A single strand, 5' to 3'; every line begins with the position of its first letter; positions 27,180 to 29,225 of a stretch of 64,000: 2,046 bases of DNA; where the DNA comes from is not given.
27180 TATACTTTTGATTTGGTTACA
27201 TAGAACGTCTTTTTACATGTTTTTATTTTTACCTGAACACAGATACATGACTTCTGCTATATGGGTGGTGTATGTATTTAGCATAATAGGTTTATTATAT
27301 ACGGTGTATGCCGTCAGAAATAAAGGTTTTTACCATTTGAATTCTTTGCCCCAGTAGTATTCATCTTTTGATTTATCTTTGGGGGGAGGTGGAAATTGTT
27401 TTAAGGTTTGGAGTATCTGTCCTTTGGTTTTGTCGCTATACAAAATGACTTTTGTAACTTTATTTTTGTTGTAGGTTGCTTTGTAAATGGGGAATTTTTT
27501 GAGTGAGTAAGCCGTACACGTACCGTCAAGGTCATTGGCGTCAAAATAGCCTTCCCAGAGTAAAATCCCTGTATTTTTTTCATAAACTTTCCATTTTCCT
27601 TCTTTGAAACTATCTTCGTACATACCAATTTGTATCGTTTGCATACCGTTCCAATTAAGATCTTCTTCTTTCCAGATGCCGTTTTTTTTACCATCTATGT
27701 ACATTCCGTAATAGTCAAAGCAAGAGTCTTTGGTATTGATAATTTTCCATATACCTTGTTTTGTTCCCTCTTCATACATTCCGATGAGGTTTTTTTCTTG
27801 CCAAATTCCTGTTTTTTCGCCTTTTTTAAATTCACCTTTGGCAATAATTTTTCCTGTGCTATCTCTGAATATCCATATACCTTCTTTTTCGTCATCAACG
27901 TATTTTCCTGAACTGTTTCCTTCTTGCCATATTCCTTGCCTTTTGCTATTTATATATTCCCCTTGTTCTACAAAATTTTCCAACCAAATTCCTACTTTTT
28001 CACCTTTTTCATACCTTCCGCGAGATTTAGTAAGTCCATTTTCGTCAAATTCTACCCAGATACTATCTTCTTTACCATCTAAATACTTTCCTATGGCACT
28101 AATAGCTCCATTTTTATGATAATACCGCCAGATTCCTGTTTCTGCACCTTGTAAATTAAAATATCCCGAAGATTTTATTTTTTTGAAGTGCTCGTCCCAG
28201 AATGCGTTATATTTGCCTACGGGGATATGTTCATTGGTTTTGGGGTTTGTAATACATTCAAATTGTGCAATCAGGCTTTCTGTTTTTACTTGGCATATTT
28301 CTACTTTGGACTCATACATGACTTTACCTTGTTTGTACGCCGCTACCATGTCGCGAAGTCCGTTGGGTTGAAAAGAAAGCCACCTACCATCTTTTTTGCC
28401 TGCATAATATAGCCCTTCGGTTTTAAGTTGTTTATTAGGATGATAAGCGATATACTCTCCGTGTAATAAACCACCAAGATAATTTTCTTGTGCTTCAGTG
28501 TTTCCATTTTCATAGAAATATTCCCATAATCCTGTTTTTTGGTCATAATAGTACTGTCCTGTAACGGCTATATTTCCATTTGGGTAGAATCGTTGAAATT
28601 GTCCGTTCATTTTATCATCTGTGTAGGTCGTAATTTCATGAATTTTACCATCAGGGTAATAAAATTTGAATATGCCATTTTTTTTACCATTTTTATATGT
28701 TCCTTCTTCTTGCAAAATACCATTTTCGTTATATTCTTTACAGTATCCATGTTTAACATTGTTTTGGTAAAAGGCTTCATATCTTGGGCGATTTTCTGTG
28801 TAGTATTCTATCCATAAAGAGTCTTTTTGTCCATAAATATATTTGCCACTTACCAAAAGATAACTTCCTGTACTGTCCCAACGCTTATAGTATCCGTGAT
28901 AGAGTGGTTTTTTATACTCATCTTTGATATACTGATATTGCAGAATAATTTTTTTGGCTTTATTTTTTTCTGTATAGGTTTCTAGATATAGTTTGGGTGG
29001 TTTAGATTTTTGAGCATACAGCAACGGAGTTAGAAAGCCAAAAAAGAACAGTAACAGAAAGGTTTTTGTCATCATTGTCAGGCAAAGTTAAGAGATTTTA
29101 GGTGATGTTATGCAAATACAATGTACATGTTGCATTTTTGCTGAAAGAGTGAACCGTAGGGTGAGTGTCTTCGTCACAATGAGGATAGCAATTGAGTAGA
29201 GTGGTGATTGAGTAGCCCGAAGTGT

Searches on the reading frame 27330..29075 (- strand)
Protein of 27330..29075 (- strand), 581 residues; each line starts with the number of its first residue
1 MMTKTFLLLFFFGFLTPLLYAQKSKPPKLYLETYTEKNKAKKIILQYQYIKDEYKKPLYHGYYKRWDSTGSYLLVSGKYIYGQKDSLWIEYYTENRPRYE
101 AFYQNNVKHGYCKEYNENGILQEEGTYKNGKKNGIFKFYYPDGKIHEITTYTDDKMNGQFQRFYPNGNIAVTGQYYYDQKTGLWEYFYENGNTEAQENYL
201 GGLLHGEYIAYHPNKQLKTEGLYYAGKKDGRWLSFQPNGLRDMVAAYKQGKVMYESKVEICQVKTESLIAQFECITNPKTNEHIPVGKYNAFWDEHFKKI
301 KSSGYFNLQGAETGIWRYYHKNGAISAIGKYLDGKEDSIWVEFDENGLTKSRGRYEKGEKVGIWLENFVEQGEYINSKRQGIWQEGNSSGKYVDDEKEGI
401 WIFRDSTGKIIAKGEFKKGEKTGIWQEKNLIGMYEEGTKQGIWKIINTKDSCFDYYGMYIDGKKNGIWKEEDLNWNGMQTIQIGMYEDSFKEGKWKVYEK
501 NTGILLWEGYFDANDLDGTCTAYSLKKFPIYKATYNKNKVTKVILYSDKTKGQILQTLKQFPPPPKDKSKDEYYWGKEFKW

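Call 29: search_protein_families(library=ncbifam, proteins=[window:27330-29075:-], max_evalue=1e-20)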
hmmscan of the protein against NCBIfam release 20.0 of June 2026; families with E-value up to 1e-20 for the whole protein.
window:27330-29075:- (581 aa): 1 family
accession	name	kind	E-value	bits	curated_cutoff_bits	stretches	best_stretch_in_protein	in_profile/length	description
NF033566.1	adhes_LIC20035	equivalog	2.8e-23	82.5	250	0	127-250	135-263/434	LIC20035 family adhesin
